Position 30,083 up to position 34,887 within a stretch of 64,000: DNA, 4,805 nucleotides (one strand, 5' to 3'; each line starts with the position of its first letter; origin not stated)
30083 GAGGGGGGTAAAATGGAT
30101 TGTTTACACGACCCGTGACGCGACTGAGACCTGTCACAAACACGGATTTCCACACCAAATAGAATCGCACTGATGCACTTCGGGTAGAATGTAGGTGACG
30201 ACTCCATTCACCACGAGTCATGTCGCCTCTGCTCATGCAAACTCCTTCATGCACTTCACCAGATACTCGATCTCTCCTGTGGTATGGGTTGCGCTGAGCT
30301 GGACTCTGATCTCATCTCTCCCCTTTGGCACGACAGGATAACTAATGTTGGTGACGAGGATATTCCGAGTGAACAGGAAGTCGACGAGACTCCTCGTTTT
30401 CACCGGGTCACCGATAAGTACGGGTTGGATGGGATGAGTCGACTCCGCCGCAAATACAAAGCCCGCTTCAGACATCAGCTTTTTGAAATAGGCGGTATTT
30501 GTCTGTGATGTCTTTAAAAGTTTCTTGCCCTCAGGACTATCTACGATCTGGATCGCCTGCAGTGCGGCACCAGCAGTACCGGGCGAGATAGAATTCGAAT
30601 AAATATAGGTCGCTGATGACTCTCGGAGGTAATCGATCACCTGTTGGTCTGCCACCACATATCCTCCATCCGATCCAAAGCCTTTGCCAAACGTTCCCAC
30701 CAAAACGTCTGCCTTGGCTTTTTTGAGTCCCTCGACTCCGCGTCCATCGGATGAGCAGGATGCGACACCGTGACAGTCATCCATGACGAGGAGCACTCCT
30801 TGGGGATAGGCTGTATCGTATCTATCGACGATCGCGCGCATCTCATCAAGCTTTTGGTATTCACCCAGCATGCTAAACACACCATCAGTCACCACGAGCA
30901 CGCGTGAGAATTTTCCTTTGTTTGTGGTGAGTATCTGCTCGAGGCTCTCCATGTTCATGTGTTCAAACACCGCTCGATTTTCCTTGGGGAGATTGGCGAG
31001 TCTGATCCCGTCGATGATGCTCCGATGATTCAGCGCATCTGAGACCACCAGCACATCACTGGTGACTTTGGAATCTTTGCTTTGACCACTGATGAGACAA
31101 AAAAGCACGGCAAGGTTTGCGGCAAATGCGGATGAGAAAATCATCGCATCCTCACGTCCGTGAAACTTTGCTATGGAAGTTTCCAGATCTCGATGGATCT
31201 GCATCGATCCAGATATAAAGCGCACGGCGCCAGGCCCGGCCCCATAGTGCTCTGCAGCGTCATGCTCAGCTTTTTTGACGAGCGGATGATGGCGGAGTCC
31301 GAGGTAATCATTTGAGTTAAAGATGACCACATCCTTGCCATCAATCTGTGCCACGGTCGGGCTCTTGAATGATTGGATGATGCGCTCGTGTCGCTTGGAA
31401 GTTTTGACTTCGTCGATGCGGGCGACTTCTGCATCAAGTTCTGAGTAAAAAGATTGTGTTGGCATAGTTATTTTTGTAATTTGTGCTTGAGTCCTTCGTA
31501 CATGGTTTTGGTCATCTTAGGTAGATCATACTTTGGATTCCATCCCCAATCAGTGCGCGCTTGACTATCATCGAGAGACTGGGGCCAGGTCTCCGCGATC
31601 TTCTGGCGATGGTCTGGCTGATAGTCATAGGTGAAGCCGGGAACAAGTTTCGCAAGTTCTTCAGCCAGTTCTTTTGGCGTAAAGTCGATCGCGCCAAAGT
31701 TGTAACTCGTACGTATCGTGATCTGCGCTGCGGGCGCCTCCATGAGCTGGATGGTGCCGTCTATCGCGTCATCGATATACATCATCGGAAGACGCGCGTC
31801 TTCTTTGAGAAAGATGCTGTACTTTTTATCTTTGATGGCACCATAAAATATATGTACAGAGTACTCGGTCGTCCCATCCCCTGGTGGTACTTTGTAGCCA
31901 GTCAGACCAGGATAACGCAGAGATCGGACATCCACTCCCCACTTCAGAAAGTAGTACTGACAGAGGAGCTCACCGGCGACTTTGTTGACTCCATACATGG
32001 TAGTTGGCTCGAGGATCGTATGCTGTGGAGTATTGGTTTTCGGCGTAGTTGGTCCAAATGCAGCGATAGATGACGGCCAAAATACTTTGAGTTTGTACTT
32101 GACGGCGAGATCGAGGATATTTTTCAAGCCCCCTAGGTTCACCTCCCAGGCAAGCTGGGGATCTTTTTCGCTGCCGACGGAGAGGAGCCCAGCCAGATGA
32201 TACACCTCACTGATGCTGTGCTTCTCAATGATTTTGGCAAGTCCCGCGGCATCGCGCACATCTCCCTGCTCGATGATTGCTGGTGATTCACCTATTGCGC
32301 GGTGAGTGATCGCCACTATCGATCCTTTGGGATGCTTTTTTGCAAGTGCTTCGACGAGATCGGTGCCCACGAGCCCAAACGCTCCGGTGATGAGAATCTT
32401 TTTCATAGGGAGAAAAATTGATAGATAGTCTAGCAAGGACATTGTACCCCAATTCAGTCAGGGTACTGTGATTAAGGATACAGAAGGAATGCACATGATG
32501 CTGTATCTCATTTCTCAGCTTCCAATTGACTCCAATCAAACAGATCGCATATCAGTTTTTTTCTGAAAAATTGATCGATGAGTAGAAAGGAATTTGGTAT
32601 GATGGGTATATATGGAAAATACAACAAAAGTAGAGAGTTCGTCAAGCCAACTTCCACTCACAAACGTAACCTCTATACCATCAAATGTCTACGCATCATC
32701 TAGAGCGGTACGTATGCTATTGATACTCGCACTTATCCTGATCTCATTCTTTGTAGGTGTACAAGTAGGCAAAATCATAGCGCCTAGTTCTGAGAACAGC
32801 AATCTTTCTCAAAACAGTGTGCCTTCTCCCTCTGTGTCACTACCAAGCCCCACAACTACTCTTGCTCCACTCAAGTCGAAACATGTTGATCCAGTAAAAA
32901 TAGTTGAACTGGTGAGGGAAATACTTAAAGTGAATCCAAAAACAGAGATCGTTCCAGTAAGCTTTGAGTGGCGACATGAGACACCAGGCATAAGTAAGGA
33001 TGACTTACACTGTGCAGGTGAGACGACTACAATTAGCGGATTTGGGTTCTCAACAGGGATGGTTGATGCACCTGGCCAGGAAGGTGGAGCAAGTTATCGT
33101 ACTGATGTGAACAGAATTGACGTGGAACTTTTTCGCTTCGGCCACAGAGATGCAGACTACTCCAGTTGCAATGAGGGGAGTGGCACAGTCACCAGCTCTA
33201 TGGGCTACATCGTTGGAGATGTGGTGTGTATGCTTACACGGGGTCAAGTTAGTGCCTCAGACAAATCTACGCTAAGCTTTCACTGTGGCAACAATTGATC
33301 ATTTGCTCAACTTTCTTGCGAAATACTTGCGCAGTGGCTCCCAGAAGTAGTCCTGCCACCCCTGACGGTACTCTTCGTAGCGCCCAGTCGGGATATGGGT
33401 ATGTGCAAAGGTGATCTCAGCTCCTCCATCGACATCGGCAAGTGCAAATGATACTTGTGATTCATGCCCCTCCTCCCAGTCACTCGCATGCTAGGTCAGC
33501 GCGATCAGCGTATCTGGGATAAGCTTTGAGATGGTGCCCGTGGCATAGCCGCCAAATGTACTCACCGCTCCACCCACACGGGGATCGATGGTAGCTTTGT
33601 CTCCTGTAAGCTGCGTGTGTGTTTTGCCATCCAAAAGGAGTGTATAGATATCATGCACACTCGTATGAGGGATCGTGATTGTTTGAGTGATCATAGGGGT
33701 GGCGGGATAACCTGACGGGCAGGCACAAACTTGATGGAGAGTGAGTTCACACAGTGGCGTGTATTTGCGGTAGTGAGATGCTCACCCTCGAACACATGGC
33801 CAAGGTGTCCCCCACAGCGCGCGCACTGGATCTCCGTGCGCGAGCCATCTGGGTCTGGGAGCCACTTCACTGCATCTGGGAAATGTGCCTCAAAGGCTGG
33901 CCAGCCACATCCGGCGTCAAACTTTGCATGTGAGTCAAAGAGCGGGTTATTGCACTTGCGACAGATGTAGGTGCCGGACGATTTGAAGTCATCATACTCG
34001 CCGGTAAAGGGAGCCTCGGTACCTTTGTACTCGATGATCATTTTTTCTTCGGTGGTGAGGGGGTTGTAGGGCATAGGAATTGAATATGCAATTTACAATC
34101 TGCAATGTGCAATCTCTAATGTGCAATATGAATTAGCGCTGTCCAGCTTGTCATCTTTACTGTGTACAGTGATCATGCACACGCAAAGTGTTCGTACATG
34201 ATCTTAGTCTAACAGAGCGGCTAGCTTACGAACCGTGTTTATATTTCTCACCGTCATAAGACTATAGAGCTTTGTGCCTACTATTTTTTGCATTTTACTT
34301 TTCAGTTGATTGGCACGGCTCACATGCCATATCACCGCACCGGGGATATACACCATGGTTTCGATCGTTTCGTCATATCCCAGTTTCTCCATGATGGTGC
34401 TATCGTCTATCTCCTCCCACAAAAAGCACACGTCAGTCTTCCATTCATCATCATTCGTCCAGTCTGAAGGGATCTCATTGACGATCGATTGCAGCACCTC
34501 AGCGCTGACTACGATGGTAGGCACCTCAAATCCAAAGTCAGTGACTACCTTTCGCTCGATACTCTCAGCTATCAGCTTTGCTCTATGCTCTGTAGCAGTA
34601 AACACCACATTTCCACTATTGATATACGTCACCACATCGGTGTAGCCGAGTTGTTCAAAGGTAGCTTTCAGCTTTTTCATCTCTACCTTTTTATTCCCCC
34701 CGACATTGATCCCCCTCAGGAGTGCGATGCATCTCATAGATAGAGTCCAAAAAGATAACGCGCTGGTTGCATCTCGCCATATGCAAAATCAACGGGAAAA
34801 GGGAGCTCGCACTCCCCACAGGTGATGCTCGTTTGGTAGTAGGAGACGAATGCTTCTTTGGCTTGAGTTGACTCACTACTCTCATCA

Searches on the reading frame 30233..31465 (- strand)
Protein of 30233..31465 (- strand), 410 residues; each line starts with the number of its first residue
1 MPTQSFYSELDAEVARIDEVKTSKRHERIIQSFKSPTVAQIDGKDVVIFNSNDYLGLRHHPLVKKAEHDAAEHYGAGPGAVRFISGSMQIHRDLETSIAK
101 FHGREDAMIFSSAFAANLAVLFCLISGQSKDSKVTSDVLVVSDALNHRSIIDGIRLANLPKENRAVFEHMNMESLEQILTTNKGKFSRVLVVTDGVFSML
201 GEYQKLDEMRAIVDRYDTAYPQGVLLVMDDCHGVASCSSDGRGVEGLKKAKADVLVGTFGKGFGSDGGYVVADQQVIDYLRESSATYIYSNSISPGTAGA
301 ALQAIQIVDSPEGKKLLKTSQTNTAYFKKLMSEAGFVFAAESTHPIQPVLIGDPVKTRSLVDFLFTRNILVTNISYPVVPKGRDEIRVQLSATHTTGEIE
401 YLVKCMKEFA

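Call 110: search_protein_families(library=pfam, proteins=[window:30233-31465:-], max_evalue=0.00001)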
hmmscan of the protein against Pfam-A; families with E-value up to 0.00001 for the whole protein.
window:30233-31465:- (410 aa): 1 family
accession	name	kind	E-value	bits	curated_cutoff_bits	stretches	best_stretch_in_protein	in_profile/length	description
PF00155.27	Aminotran_1_2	-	1.2e-43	150.2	19.7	1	44-404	1-359/361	Aminotransferase class I and II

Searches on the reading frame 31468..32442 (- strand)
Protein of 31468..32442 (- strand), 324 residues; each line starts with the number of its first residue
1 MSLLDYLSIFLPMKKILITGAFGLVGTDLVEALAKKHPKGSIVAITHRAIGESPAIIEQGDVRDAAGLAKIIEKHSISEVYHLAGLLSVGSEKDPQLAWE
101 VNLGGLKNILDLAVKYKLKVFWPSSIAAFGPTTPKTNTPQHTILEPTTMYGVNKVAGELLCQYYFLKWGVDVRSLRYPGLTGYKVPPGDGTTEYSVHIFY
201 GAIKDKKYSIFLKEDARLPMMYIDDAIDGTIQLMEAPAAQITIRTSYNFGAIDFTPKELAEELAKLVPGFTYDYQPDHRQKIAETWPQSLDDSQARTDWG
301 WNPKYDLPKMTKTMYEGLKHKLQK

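Call 110: search_protein_families(library=pfam, proteins=[window:31468-32442:-], max_evalue=0.00001)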
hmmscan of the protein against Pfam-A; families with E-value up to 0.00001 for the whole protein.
window:31468-32442:- (324 aa): 6 families
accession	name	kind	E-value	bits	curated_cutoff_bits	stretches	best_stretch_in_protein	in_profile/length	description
PF01370.27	Epimerase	-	8.8e-32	110.9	20.9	1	16-240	1-231/240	NAD dependent epimerase/dehydratase family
PF16363.11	GDP_Man_Dehyd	-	1.7e-19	70.9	27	1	17-175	1-178/332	GDP-mannose 4,6 dehydratase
PF04321.23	RmlD_sub_bind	-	4.7e-14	52.6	27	1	15-162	2-137/287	RmlD substrate binding domain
PF01073.25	3Beta_HSD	-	8.1e-08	32.1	22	1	17-132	1-123/280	3-beta hydroxysteroid dehydrogenase/isomerase family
PF02719.21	Polysacc_synt_2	-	2.4e-07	30.7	20.2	0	16-121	1-123/293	Polysaccharide biosynthesis protein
PF07993.18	NAD_binding_4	-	2e-06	27.6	20.1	0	76-224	88-252/258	Male sterility protein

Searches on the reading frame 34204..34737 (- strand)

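Call 24: search_protein_families(library=pfam, proteins=[window:34204-34737:-], max_evalue=0.001)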
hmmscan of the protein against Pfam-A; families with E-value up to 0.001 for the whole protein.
window:34204-34737:- (177 aa): 1 family
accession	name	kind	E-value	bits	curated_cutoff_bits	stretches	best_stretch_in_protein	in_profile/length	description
PF08002.16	DUF1697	-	2.7e-40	138.4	24.4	1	2-137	3-137/137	Protein of unknown function (DUF1697)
